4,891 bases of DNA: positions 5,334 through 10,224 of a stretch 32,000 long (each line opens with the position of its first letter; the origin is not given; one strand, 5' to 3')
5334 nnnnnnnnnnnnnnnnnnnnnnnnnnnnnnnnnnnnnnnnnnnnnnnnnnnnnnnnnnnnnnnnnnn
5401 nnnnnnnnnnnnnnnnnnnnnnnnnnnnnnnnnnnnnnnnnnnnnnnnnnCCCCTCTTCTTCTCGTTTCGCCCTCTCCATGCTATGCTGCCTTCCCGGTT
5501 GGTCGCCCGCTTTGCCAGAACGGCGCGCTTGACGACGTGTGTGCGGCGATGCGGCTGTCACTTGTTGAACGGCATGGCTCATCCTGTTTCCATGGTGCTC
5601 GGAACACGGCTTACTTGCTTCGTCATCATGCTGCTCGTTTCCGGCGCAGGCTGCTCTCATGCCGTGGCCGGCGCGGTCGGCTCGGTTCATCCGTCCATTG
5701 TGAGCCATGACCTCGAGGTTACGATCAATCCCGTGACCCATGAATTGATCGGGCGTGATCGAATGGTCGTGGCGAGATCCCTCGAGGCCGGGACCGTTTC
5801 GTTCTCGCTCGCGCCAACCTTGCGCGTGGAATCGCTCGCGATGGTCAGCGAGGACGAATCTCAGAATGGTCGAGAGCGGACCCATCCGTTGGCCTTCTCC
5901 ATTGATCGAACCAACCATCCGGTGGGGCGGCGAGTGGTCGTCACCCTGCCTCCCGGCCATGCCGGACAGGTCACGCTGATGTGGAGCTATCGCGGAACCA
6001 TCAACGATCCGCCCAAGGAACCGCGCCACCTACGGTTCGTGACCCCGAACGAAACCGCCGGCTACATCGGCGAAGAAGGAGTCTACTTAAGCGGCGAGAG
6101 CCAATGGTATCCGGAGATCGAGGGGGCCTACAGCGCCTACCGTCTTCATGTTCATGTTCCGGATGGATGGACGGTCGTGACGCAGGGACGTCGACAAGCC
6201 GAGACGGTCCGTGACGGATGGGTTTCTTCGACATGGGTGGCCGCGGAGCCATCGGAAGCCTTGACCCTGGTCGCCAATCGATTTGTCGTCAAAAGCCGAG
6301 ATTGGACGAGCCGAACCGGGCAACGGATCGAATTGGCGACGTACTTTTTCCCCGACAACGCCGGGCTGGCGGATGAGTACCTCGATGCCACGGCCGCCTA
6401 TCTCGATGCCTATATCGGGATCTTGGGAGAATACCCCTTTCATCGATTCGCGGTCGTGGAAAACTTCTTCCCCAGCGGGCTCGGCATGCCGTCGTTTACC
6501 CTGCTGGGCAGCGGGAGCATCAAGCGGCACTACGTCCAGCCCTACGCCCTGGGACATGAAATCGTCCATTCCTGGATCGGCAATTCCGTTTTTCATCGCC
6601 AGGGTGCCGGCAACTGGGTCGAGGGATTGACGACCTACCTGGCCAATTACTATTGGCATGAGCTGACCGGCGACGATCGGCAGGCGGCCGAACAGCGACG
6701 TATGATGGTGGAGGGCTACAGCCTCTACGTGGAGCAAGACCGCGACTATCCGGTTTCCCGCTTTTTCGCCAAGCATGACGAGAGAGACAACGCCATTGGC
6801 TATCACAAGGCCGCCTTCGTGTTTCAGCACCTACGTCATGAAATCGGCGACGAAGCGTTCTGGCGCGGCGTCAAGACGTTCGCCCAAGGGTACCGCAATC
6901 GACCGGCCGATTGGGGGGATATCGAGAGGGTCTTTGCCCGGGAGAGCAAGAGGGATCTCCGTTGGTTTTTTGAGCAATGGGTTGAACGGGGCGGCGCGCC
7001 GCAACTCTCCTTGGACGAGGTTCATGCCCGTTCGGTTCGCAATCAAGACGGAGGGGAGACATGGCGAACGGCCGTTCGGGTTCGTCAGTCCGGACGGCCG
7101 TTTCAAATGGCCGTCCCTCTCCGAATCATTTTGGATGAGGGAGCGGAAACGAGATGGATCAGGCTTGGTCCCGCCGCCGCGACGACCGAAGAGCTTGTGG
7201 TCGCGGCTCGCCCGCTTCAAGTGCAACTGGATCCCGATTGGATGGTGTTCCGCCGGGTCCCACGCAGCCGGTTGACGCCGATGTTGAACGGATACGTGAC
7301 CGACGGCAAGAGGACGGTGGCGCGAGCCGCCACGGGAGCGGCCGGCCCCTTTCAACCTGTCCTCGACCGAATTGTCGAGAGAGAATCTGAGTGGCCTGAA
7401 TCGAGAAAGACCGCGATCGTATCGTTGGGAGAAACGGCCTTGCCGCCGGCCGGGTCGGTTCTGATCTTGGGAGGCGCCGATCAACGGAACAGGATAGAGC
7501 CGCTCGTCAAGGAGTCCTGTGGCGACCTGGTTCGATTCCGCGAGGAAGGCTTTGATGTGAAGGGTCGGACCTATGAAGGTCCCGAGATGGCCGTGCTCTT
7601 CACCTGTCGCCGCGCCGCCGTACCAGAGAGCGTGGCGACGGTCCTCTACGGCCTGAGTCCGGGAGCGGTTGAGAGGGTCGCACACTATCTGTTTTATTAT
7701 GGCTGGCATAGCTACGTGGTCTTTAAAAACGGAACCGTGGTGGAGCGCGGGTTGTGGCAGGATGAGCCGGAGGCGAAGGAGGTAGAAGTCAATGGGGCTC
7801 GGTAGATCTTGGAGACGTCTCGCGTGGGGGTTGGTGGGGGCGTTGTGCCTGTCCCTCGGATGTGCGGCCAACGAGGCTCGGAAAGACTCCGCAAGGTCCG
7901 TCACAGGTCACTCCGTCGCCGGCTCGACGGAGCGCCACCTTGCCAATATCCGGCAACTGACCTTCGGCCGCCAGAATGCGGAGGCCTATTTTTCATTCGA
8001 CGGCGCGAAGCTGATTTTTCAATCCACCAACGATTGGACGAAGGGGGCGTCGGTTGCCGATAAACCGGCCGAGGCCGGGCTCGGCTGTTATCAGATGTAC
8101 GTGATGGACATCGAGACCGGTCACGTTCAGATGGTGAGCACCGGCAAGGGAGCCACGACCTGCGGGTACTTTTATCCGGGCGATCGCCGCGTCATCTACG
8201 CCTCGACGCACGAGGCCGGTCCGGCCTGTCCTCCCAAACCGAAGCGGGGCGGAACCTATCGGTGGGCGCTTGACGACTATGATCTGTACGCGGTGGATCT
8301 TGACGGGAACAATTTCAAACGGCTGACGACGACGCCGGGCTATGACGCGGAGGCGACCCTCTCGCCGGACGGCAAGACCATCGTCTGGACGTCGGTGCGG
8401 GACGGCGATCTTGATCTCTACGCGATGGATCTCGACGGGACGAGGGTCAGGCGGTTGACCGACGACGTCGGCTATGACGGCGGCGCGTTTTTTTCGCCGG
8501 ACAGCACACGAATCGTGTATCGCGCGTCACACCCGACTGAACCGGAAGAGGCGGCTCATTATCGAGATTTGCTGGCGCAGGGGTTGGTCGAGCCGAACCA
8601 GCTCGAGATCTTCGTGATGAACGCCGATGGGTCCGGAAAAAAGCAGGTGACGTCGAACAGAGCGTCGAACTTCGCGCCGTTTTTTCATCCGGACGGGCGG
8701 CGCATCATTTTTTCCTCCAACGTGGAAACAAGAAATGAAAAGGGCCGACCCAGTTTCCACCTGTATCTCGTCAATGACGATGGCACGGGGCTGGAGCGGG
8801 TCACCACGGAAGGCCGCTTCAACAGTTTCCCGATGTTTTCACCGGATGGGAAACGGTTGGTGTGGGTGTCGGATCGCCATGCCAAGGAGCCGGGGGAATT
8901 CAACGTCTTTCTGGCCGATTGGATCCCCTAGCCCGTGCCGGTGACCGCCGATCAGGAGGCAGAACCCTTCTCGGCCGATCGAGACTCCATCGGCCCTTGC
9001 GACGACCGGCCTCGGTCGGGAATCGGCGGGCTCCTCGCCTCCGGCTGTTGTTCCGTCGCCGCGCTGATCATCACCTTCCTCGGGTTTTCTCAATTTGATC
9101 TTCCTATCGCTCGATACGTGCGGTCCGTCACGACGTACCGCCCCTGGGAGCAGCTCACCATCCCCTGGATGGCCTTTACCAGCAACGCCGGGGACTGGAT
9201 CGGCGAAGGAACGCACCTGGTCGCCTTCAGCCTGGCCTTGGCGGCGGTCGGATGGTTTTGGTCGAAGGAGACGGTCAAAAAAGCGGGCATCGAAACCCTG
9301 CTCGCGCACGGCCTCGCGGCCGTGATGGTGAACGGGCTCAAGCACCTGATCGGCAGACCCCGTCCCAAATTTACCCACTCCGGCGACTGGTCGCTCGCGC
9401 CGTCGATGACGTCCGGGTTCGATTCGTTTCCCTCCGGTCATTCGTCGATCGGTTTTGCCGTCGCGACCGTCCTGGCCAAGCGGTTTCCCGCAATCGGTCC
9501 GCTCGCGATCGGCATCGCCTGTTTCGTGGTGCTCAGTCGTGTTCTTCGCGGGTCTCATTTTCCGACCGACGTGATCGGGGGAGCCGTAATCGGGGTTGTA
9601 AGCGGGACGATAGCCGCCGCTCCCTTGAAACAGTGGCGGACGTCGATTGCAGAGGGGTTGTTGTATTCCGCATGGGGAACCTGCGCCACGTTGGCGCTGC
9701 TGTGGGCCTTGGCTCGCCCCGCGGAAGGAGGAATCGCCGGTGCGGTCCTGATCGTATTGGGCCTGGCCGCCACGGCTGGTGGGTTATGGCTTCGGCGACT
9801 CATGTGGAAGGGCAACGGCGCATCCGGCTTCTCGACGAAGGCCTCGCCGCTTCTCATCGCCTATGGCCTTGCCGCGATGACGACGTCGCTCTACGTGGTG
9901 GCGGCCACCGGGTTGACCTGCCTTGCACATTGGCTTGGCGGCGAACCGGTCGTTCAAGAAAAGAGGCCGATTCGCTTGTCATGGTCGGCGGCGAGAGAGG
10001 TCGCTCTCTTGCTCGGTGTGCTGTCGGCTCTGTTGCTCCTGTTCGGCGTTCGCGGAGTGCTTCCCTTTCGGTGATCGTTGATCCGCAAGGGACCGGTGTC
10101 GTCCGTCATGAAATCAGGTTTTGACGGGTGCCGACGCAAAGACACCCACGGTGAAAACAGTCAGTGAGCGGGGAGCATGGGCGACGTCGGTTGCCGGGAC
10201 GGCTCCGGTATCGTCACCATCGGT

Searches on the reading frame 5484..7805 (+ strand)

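Call 38: search_protein_families(library=pfam, proteins=[window:5484-7805:+], max_evalue=0.00001)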
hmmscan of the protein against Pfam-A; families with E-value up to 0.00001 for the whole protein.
window:5484-7805:+ (773 aa): 1 family
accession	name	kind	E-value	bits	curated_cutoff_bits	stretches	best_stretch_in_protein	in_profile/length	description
PF01433.26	Peptidase_M1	-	1.4e-11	44.9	27.7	1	357-499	72-218/218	Peptidase family M1 domain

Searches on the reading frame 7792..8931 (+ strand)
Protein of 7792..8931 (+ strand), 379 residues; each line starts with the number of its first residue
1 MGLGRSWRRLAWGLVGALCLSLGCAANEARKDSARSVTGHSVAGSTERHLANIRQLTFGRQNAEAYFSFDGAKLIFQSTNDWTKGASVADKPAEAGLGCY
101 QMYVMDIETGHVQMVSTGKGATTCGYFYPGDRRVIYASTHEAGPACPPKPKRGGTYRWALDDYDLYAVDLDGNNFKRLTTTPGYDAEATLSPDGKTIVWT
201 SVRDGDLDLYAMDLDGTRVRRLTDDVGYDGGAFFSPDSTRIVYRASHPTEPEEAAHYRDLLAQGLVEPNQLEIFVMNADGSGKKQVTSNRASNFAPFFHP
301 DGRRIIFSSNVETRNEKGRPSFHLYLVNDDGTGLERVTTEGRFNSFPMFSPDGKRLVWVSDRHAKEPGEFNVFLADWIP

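Call 38: search_protein_families(library=pfam, proteins=[window:7792-8931:+], max_evalue=0.00001)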
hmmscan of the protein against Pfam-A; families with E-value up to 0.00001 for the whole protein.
window:7792-8931:+ (379 aa): 2 families
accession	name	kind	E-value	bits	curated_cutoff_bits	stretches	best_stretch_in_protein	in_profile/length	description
PF07676.18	PD40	-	4.7e-39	132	20.9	3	176-210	2-37/38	WD40-like Beta Propeller Repeat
PF00930.27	DPPIV_N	-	7.8e-06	25.3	22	0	164-225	24-81/354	Dipeptidyl peptidase IV (DPP IV) N-terminal region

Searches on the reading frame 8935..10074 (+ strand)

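Call 38: search_protein_families(library=pfam, proteins=[window:8935-10074:+], max_evalue=0.00001)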
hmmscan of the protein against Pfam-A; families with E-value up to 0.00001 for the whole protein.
window:8935-10074:+ (379 aa): 2 families
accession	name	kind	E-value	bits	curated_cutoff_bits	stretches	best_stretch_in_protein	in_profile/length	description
PF01569.27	PAP2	-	1.3e-22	80.4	27.2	1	122-227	6-121/130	PAP2 superfamily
PF14378.12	PAP2_3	-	2.5e-08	34.4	27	1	145-223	107-187/190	PAP2 superfamily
